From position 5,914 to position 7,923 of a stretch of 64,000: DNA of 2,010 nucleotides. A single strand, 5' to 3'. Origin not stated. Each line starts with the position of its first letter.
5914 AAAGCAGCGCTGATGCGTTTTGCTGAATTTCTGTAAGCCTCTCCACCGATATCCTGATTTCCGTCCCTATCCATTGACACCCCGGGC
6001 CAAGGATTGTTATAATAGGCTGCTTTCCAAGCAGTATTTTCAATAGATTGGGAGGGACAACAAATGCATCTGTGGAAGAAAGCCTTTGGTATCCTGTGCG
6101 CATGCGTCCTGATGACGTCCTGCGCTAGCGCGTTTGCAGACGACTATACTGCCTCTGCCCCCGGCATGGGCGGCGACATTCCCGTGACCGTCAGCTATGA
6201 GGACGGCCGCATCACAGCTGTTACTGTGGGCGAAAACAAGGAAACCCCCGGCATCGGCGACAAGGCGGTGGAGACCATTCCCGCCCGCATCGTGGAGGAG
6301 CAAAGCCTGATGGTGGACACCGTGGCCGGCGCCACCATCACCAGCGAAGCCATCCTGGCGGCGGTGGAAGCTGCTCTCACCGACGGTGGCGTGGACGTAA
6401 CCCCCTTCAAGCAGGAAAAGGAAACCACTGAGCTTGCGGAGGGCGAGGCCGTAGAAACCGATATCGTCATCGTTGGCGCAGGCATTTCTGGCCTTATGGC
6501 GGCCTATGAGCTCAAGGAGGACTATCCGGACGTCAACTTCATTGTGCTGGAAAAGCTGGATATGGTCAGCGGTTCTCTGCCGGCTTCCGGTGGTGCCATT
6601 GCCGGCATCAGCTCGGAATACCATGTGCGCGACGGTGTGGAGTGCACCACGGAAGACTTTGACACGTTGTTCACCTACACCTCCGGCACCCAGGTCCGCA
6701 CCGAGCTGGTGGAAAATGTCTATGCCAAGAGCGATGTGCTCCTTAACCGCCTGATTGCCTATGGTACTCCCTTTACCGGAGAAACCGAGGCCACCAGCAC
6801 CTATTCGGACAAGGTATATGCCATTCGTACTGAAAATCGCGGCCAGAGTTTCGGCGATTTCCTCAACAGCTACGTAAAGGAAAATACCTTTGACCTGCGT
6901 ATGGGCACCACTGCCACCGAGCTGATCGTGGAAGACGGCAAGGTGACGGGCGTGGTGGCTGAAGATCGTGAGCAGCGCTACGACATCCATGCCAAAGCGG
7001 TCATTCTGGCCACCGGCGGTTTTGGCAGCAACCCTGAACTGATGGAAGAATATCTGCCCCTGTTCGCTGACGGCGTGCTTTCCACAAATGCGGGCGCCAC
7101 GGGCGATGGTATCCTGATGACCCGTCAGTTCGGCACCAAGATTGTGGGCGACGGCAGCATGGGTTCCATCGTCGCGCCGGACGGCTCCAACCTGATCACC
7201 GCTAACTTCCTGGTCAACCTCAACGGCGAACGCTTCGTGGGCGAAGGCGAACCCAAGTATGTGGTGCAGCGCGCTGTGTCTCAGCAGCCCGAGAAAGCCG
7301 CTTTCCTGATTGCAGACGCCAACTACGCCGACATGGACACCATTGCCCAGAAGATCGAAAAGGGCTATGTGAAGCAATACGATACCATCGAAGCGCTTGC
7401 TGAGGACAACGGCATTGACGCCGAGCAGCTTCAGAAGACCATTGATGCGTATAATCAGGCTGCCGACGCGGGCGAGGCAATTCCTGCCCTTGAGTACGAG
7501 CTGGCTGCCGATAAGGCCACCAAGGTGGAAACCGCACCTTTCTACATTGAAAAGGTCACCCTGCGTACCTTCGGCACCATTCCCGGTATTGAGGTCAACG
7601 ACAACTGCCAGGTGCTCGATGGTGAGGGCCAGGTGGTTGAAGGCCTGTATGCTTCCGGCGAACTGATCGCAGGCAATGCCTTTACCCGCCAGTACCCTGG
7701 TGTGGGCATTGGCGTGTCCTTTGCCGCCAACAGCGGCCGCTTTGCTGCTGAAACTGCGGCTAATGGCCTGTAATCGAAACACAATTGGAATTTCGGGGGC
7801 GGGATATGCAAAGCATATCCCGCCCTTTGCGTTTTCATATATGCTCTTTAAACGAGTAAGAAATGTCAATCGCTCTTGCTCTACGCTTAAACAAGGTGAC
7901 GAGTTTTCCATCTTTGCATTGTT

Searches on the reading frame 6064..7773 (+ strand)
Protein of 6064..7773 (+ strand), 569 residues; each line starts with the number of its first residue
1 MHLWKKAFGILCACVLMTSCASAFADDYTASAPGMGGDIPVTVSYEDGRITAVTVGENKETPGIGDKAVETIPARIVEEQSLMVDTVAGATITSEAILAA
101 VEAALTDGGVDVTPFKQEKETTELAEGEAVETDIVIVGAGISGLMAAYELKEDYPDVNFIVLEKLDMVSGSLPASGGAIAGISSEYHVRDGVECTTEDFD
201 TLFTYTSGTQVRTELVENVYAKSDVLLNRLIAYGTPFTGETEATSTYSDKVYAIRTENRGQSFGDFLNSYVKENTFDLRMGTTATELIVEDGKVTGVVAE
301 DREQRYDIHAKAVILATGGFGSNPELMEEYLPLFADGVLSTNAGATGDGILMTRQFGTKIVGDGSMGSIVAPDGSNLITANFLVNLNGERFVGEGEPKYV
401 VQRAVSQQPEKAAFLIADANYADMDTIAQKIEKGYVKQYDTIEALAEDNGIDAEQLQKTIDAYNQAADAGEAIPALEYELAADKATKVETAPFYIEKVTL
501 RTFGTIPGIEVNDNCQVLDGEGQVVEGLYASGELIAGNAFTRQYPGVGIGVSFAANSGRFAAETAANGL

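Call 64: search_protein_families(library=pfam, proteins=[window:6064-7773:+], max_evalue=0.0001)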
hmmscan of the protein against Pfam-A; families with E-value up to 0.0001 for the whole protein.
window:6064-7773:+ (569 aa): 9 families
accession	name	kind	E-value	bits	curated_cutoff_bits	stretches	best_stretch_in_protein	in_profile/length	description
PF00890.30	FAD_binding_2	-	6.2e-48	164.4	20.4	1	133-549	1-412/414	FAD binding domain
PF04205.19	FMN_bind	-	4.4e-17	62.9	22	1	34-105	1-76/77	FMN-binding domain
PF01266.30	DAO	-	4.2e-10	40.1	27.9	1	133-322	1-207/353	FAD dependent oxidoreductase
PF03486.20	HI0933_like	-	3.1e-09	37.1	50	0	133-177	2-44/244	HI0933-like protein Rossmann domain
PF01946.23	Thi4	-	2e-07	30.9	26.2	1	129-168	15-53/235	Thi4 family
PF07992.20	Pyr_redox_2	-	3.3e-07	30.5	26.1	0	260-338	182-256/291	Pyridine nucleotide-disulphide oxidoreductase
PF13450.12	NAD_binding_8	-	4.7e-06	27.2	21.9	1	136-171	1-34/68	NAD(P)-binding Rossmann-like domain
PF01134.28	GIDA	-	2.5e-05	24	22.1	0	282-322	116-153/391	Glucose inhibited division protein A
PF12831.13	FAD_oxidored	-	2.7e-05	24.1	27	1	133-318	1-145/416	FAD dependent oxidoreductase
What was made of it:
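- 6064..7773 (+): Lipoprotein with FMN_bind plus a FAD_binding_2 (fumarate-reductase-like) domain. A second likely ApbE client 24 kb away. PF00890 6e-48 and PF04205 4e-17 (call 64).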
